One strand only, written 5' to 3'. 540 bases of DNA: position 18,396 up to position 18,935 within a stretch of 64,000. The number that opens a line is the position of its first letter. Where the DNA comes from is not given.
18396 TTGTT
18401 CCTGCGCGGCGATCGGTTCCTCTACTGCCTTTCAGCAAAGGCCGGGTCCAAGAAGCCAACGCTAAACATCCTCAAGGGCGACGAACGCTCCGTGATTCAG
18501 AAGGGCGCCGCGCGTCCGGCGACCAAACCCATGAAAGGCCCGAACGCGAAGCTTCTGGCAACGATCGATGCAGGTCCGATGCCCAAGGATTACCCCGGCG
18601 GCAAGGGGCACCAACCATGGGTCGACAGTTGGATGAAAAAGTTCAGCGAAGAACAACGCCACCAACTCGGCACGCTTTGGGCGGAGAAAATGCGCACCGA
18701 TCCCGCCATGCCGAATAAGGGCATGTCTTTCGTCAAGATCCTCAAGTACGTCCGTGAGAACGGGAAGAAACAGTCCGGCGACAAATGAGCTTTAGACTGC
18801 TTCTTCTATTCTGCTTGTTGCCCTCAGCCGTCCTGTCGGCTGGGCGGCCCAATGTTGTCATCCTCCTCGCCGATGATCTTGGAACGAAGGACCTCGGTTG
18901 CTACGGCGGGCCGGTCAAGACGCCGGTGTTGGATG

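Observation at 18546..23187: Three consecutive secreted enzymes with unrelated catalytic domains share a ~70-aa basic C-terminal module I cannot assign to a named domain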

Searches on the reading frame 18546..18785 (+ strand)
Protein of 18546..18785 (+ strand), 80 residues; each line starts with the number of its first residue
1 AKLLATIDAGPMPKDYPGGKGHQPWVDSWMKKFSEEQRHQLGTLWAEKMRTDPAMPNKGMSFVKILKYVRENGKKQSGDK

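Call 3: search_protein_families(library=pfam, proteins=[window:18546-18785:+], max_evalue=1)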
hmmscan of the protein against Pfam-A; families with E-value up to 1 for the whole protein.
window:18546-18785:+ (80 aa): 3 families
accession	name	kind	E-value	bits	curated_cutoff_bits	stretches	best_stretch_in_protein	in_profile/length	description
PF06855.17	YozE_SAM_like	-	0.0043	17.7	25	1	29-76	5-51/66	YozE SAM-like fold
PF00538.25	Linker_histone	-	0.069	13.8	22.4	1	57-76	18-37/74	linker histone H1 and H5 family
PF24496.1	DUF7588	-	0.15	12.3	27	1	30-51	21-42/65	Domain of unknown function (DUF7588)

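Call 6: search_protein_families(library=ncbifam, proteins=[window:18546-18785:+], max_evalue=1)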
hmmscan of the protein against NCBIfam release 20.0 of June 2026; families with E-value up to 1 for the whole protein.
window:18546-18785:+ (80 aa): 0 families

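Call 8: find_homologous_proteins(query=A2, max_evalue=0.001)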
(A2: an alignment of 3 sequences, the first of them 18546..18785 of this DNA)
Query A2 (3 sequences) (80 aa, profile of the alignment): 29 proteins with E <= 0.001 among 55 candidates.
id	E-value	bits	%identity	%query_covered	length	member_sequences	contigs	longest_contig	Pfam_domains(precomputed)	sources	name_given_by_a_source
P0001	6.8e-36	140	46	90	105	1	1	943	-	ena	-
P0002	1.4e-35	139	51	91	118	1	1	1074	-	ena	-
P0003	1.0e-32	130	49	93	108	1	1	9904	-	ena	-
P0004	9.7e-32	126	48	79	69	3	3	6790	-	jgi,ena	-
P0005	1.4e-30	123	56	90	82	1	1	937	-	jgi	-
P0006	3.2e-30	122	59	86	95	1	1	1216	-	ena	-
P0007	6.4e-29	117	47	91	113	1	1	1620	-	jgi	jgi:hypothetical protein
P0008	6.8e-29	117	51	95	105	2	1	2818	-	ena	-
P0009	1.1e-28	117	58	91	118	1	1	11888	-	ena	-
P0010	2.5e-28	115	54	98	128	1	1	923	-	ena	-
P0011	5.6e-28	114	51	93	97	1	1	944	-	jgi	jgi:hypothetical protein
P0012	1.2e-26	110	54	84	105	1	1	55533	-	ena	-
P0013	1.2e-26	110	53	95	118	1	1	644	-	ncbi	-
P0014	2.1e-26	109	52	86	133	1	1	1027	-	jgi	jgi:hypothetical protein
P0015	3.7e-26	108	52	96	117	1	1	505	-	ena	-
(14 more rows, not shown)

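Call 16: search_protein_representatives(alignment_id=A2)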
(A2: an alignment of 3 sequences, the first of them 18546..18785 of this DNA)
Query: 3 sequences, 73 profile positions. Proteins with E-value up to 0.001 (for the whole library): 137; up to 1e-10: 102; up to 1e-30: 2. The best 137 are listed.
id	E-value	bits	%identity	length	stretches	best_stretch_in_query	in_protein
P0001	2.2e-36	139.6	-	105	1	1-73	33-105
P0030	1.8e-34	133.5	-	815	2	3-70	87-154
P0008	2.1e-29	117.2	-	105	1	2-73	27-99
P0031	3.9e-28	113.2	-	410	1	1-70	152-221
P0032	8.5e-28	112.1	-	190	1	2-70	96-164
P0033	5.6e-27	109.5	-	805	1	1-69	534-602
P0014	6.6e-27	109.2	-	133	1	2-71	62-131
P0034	7.5e-27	109.1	-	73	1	3-70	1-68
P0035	7.6e-27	109.0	-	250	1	1-70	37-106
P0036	8.7e-27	108.8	-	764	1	2-73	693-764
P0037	2.0e-26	107.7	-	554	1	2-73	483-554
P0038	2.2e-26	107.6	-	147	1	2-72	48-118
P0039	3.3e-26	107.0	-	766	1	1-73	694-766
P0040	6.0e-26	106.2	-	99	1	1-68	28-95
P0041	9.2e-26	105.6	-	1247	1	2-70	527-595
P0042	1.5e-25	104.9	-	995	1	2-72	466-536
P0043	2.1e-25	104.4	-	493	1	2-70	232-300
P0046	8.9e-25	102.4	-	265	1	1-70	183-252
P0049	1.0e-24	102.3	-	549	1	2-70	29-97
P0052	1.7e-24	101.5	-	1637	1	2-70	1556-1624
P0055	2.9e-24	100.8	-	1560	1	2-71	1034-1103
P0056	3.8e-24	100.4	-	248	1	2-71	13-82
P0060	9.6e-24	99.1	-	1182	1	2-68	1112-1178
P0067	1.4e-22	95.4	-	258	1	3-71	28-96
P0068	2.4e-22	94.6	-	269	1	1-71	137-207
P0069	2.6e-22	94.5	-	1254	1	5-71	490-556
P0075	7.4e-21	89.9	-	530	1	2-70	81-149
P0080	9.6e-20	86.3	-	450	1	2-70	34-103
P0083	5.1e-19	84.0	-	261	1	4-71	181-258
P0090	4.2e-17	77.8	-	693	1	4-70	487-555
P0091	4.7e-17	77.7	-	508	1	2-70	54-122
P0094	1.2e-16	76.4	-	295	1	19-71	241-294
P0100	7.2e-16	73.9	-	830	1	3-69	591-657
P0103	7.7e-15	70.6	-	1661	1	3-72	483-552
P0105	1.8e-14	69.4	-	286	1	4-69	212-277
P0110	1.0e-13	67.0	-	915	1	20-69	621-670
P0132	1.5e-09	53.6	-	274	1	2-70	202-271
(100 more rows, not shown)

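Call 18: search_protein_families(library=pfam, proteins=[P0030, P0033, P0036, P0037, P0039, P0041, P0042, P0052, P0055, P0031], max_evalue=0.001)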
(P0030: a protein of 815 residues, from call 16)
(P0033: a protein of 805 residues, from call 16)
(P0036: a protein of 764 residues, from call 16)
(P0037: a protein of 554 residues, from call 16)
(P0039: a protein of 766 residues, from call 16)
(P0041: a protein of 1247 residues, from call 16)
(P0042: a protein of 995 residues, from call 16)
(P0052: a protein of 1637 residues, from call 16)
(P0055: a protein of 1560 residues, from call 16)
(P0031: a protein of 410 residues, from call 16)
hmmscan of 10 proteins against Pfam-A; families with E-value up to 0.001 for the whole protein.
P0030 (815 aa): 4 families
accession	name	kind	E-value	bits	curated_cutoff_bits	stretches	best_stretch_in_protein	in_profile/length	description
PF24684.1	Vgb_lyase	-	2.2e-21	76.4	50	2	536-686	13-158/290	Virginiamycin B lyase family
PF08450.18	SGL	-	6.6e-10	39.4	26.3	0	628-667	188-228/246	SMP-30/Gluconolactonase/LRE-like region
PF13620.12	CarboxypepD_reg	-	1.1e-09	38.9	32.3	1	190-255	2-67/82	Carboxypeptidase regulatory-like domain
PF07494.17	Reg_prop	-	0.00078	19.8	20.4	0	623-642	5-23/24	Two component regulator propeller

P0033 (805 aa): 3 families
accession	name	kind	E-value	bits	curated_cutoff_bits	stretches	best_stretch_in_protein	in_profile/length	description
PF00884.28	Sulfatase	-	1e-65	222.5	25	1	26-331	1-301/301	Sulfatase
PF16347.10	SGSH_C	-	4.5e-11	43.6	29.3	1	287-416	9-141/154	N-sulphoglucosamine sulphohydrolase, C-terminal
PF01663.27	Phosphodiest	-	6.1e-10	39.7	23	1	28-388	1-330/342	Type I phosphodiesterase / nucleotide pyrophosphatase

P0036 (764 aa): 1 family
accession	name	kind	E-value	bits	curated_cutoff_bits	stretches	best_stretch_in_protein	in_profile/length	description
PF06439.18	3keto-disac_hyd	-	6.6e-74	248.5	26.8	3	36-228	1-187/187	3-keto-disaccharide hydrolase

P0037 (554 aa): 1 family
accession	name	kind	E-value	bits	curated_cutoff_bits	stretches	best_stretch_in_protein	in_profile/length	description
PF06439.18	3keto-disac_hyd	-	1.5e-51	175.6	26.8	2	32-238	7-187/187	3-keto-disaccharide hydrolase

P0039 (766 aa): 1 family
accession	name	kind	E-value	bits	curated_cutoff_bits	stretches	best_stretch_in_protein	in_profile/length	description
PF06439.18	3keto-disac_hyd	-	7.2e-76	254.8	26.8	3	32-238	8-187/187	3-keto-disaccharide hydrolase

P0041 (1247 aa): 4 families
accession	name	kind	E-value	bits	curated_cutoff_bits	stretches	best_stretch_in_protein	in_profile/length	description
PF00884.28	Sulfatase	-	1.2e-66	225.5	25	1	24-329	1-301/301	Sulfatase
PF13360.13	PQQ_2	-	4.3e-30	105.5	27.6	1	716-964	4-230/233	Outer membrane protein assembly factor BamB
PF13570.13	Beta-prop_ACSF4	-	2.4e-15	57.2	133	1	715-994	71-322/329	Beta-alanine-activating enzyme, beta-propeller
PF01663.27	Phosphodiest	-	1.2e-07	32.1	23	1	27-270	2-220/342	Type I phosphodiesterase / nucleotide pyrophosphatase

P0042 (995 aa): 4 families
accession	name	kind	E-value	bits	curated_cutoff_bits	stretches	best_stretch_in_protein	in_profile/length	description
PF00884.28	Sulfatase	-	2.1e-65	221.5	25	1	583-888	1-301/301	Sulfatase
PF06439.18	3keto-disac_hyd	-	2.1e-45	155.5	26.8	2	33-221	1-187/187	3-keto-disaccharide hydrolase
PF16347.10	SGSH_C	-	5.2e-05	23.9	29.3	1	845-914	10-77/154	N-sulphoglucosamine sulphohydrolase, C-terminal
PF01663.27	Phosphodiest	-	0.00038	20.6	23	1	585-829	1-220/342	Type I phosphodiesterase / nucleotide pyrophosphatase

P0052 (1637 aa): 9 families
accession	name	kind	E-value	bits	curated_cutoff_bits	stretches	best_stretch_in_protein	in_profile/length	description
PF00884.28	Sulfatase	-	1.4e-63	215.4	25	1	1066-1369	1-299/301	Sulfatase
PF00023.36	Ank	-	1.2e-13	50.9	21.1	2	978-1009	1-32/33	Ankyrin repeat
PF12796.13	Ank_2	-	1.6e-10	41.8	27.3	1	928-1008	15-89/90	Ankyrin repeats (3 copies)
PF13857.12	Ank_5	-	1.5e-09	38.4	27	2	965-1013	1-50/56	Ankyrin repeats (many copies)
PF13606.12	Ank_3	-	2.6e-09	36.8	22.3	0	978-1006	1-29/30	Ankyrin repeat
PF01663.27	Phosphodiest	-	2.1e-08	34.6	23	1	1076-1313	9-221/342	Type I phosphodiesterase / nucleotide pyrophosphatase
PF13637.12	Ank_4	-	2.9e-08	34.2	22.7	1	951-999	2-50/50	Ankyrin repeats (many copies)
PF21783.3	YNCE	-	1.8e-06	28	27.1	1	37-105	32-102/339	YNCE-like beta-propeller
PF03150.19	CCP_MauG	-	0.00017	22.7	25.6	0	435-500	7-69/149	Di-haem cytochrome c peroxidase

P0055 (1560 aa): 6 families
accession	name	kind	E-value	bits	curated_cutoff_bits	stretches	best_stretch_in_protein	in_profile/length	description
PF00884.28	Sulfatase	-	2.6e-150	500.2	25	3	527-831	1-301/301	Sulfatase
PF16347.10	SGSH_C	-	9.4e-27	94.5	29.3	2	356-488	8-151/154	N-sulphoglucosamine sulphohydrolase, C-terminal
PF01663.27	Phosphodiest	-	5.2e-14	53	23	0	530-772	2-220/342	Type I phosphodiesterase / nucleotide pyrophosphatase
PF02995.22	DUF229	-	0.00029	20.1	25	0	305-355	302-352/496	Protein of unknown function (DUF229)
PF14707.11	Sulfatase_C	-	0.00039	21.4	30.9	0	960-996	57-96/127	C-terminal region of aryl-sulfatase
PF01676.23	Metalloenzyme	-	0.00069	19.6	24.3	0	305-352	165-208/252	Metalloenzyme superfamily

P0031 (410 aa): 2 families
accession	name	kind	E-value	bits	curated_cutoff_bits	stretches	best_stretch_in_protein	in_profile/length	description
PF03629.24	SASA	-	6.4e-22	78.7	24.8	1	252-388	63-182/226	Carbohydrate esterase, sialic acid-specific acetylesterase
PF00884.28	Sulfatase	-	1e-13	51.7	25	1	30-91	11-73/301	Sulfatase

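Call 19: search_protein_families(library=pfam, proteins=[P0060, P0069, P0103, P0100, P0110, P0090, P0049, P0075, P0091, P0080], max_evalue=0.001)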
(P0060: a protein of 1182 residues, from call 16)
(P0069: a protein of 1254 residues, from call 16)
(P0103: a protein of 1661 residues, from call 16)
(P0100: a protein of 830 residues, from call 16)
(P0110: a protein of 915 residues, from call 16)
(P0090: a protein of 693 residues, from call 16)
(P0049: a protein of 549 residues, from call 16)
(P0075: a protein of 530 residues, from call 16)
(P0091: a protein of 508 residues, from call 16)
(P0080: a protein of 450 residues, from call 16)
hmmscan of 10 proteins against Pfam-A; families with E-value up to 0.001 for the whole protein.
P0060 (1182 aa): 8 families
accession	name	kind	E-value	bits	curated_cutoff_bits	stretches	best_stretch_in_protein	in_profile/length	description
PF00884.28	Sulfatase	-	1.6e-59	202.1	25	1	610-914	2-301/301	Sulfatase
PF00023.36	Ank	-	2.3e-16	59.4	21.1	2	492-520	5-33/33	Ankyrin repeat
PF12796.13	Ank_2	-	3.9e-16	59.8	27.3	1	463-550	7-88/90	Ankyrin repeats (3 copies)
PF13637.12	Ank_4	-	7.6e-15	55.1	22.7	1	495-542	3-50/50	Ankyrin repeats (many copies)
PF13606.12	Ank_3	-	3e-11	42.8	22.3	0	522-547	2-27/30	Ankyrin repeat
PF16347.10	SGSH_C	-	2.2e-08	34.8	29.3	0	869-946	8-83/154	N-sulphoglucosamine sulphohydrolase, C-terminal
PF13857.12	Ank_5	-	2.9e-08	34.3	27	1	482-527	8-54/56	Ankyrin repeats (many copies)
PF01663.27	Phosphodiest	-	2.8e-07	30.9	23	1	614-859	4-224/342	Type I phosphodiesterase / nucleotide pyrophosphatase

P0069 (1254 aa): 4 families
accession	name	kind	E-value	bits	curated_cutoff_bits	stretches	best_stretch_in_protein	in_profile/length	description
PF00884.28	Sulfatase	-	9.2e-60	202.9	25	1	3-284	26-301/301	Sulfatase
PF01663.27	Phosphodiest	-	8e-09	36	23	1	2-226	19-221/342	Type I phosphodiesterase / nucleotide pyrophosphatase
PF16347.10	SGSH_C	-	1e-07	32.6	29.3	0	238-334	7-100/154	N-sulphoglucosamine sulphohydrolase, C-terminal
PF03150.19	CCP_MauG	-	2.4e-05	25.5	25.6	0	1008-1073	9-71/149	Di-haem cytochrome c peroxidase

P0103 (1661 aa): 8 families
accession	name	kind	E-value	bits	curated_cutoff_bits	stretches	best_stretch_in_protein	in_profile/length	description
PF24684.1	Vgb_lyase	-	1.8e-23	83.3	50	2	825-1086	7-242/290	Virginiamycin B lyase family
PF13360.13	PQQ_2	-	9.2e-22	78.3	27.6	1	123-370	4-229/233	Outer membrane protein assembly factor BamB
PF13620.12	CarboxypepD_reg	-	1.1e-18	67.7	32.3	2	590-660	2-72/82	Carboxypeptidase regulatory-like domain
PF13570.13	Beta-prop_ACSF4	-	7.9e-12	45.6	133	1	120-400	69-321/329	Beta-alanine-activating enzyme, beta-propeller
PF13715.12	CarbopepD_reg_2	-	2.6e-06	27.8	32.2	0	1598-1655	17-73/88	CarboxypepD_reg-like domain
PF13964.12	Kelch_6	-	2e-05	24.8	25.3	0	1031-1055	8-38/50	Kelch motif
PF13442.11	Cytochrome_CBB3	-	0.00016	22.3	27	0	1353-1416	12-68/68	Cytochrome C oxidase, cbb3-type, subunit III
PF14686.12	fn3_3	-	0.00059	20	24.4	0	1607-1650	27-72/75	Polysaccharide lyase family 4, domain II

P0100 (830 aa): 6 families
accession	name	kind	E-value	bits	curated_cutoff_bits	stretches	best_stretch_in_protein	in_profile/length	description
PF24684.1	Vgb_lyase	-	1.8e-23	83.2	50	2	381-533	96-243/290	Virginiamycin B lyase family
PF08450.18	SGL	-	1.1e-10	42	26.3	1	243-467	10-224/246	SMP-30/Gluconolactonase/LRE-like region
PF00034.26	Cytochrom_C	-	4.7e-10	41.1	21.3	1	690-738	1-49/90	Cytochrome c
PF13620.12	CarboxypepD_reg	-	1.6e-07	32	32.3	1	35-102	1-68/82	Carboxypeptidase regulatory-like domain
PF21959.2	DUF6923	-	1.2e-06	29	27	0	241-319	94-173/234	Repeat of unknown function (DUF6923)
PF13442.11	Cytochrome_CBB3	-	1.4e-06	28.9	27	0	690-722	3-30/68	Cytochrome C oxidase, cbb3-type, subunit III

P0110 (915 aa): 4 families
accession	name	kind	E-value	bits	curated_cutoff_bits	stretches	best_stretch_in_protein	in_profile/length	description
PF24684.1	Vgb_lyase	-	4e-22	78.8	50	2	370-520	95-240/290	Virginiamycin B lyase family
PF13620.12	CarboxypepD_reg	-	8.6e-11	42.5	32.3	1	25-99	1-78/82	Carboxypeptidase regulatory-like domain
PF08450.18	SGL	-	1e-07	32.3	26.3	0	235-455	12-223/246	SMP-30/Gluconolactonase/LRE-like region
PF16819.11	DUF5074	-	9e-05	22.1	27.2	0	224-330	182-308/353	Domain of unknown function (DUF5074)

P0090 (693 aa): 4 families
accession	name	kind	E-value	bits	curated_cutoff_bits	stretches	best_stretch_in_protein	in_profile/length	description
PF13360.13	PQQ_2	-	3.8e-26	92.6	27.6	1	126-371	5-230/233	Outer membrane protein assembly factor BamB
PF13570.13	Beta-prop_ACSF4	-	6.9e-14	52.4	133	1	160-402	95-323/329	Beta-alanine-activating enzyme, beta-propeller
PF13620.12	CarboxypepD_reg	-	1.5e-08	35.3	32.3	1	583-645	2-64/82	Carboxypeptidase regulatory-like domain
PF01011.28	PQQ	-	6.6e-05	22.2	26.7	0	266-284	187-573/595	Glucose/ethanol/alcohol dehydrogenase, beta-propeller domain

P0049 (549 aa): 3 families
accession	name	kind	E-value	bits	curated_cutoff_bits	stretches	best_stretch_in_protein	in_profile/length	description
PF13360.13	PQQ_2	-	6.5e-26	91.9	27.6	1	224-472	4-230/233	Outer membrane protein assembly factor BamB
PF13570.13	Beta-prop_ACSF4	-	3.9e-13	49.9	133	1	224-547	30-327/329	Beta-alanine-activating enzyme, beta-propeller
PF01011.28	PQQ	-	5.9e-06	25.7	26.7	0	224-359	441-592/595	Glucose/ethanol/alcohol dehydrogenase, beta-propeller domain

P0075 (530 aa): 0 families

P0091 (508 aa): 0 families

P0080 (450 aa): 3 families
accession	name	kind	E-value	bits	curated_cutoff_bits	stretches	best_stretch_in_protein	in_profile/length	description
PF13620.12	CarboxypepD_reg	-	4.8e-09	36.9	32.3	1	141-202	1-62/82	Carboxypeptidase regulatory-like domain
PF24684.1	Vgb_lyase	-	0.00059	19.2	50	1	349-439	190-274/290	Virginiamycin B lyase family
PF13715.12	CarbopepD_reg_2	-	0.00083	19.8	32.2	0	142-208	1-64/88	CarboxypepD_reg-like domain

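Call 25: predict_structure(alignment_id=A3)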
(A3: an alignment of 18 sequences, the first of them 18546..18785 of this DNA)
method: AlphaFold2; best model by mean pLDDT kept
length: 80 residues; sequences in the alignment: 18
mean_pLDDT: 89.2   pTM: 0.78
mean pLDDT of the five models: 89.2, 88.2, 87.3, 87.0, 86.9
residues with pLDDT >= 90: 65; 70-90: 8; 50-70: 2; < 50: 5
segments of 3 or more residues with pLDDT < 50: 76-80
pLDDT, mean of each block of 10 residues (from residue 1): 92 92 94 95 96 91 95 58
secondary structure, 60 per line:
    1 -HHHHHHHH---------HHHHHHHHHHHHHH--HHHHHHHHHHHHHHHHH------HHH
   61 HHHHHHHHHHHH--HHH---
elements in order: H2-9 H19-32 H35-51 H58-72

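Call 28: fold_search(model_id=the predicted structure, library=pdb)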
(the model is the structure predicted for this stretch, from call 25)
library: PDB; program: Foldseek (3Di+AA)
matches with E <= 10: 74; with E <= 0.001: 0
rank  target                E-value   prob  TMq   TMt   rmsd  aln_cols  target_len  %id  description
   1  6bgh_MODEL_1_A        9.8e-01  0.47  0.51  0.48   9.4        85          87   10  Solution NMR structure of Brd3 ET domain bound to Brg1 peptide (released 2018-03-21)
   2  6vq5_B                2.1e+00  0.13  0.33  0.25   9.1        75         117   24  Crystal Structure of Epiphyas postvittana Pheromone Binding Protein 3 (released 2020-10-14)
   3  2nxx_B                2.6e+00  0.08  0.26  0.11   9.4        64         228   23  Crystal Structure of the Ligand-Binding Domains of the T.castaneum (Coleoptera) Heterodimer EcrUSP Bound to Ponasteron (released 2007-10-02)
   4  9esh_z                2.6e+00  0.06  0.25  0.05  13.6        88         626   14  Structure of a B-state intermediate committed to discard (Bd-I state) (released 2024-12-25)
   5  8axk_b                2.9e+00  0.09  0.28  0.27  13.3        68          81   16  Type 3 secretion system export apparatus core, inner rod and needle of Shigella flexneri (released 2023-03-01)
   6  3ixp_D                2.9e+00  0.08  0.31  0.13  10.2        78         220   26  Crystal structure of the ecdysone receptor bound to BYI08346 (released 2010-12-15)
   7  7bjv_E                2.9e+00  0.08  0.31  0.13  10.2        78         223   26  Crystal structure of the ligand-binding domains of the heterodimer EcR/USP bound to the synthetic agonist BYI09181 (released 2021-04-07)
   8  2nxx_C                2.9e+00  0.08  0.26  0.11   9.4        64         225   23  Crystal Structure of the Ligand-Binding Domains of the T.castaneum (Coleoptera) Heterodimer EcrUSP Bound to Ponasteron (released 2007-10-02)
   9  9mnx_B                2.9e+00  0.04  0.24  0.18  13.9        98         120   13  Cryo-EM structure of human MPC in complex with UK5099 in LMNG (released 2025-03-05)
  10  6ofg_A                3.3e+00  0.10  0.29  0.30  11.5        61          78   15  In vitro polymerized PrgI V67A filaments (released 2019-07-10)
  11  7bjv_F                3.5e+00  0.07  0.30  0.13  10.2        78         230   24  Crystal structure of the ligand-binding domains of the heterodimer EcR/USP bound to the synthetic agonist BYI09181 (released 2021-04-07)
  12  7bjv_D                3.5e+00  0.07  0.30  0.12  10.2        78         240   24  Crystal structure of the ligand-binding domains of the heterodimer EcR/USP bound to the synthetic agonist BYI09181 (released 2021-04-07)
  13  8axk_t                3.7e+00  0.08  0.28  0.29  12.6        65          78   17  Type 3 secretion system export apparatus core, inner rod and needle of Shigella flexneri (released 2023-03-01)
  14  7pwg_i                3.9e+00  0.04  0.22  0.21  15.8        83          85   19  Cryo-EM structure of large subunit of Giardia lamblia ribosome at 2.7 A resolution (released 2022-04-20)
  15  9oa2_V                4.1e+00  0.12  0.42  0.32   8.9        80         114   12  Ecoli DnaB helicase and Phage Lambda loader P with ADP-Mg in a 6:6 stoichiometry ratio. (released 2025-07-16)
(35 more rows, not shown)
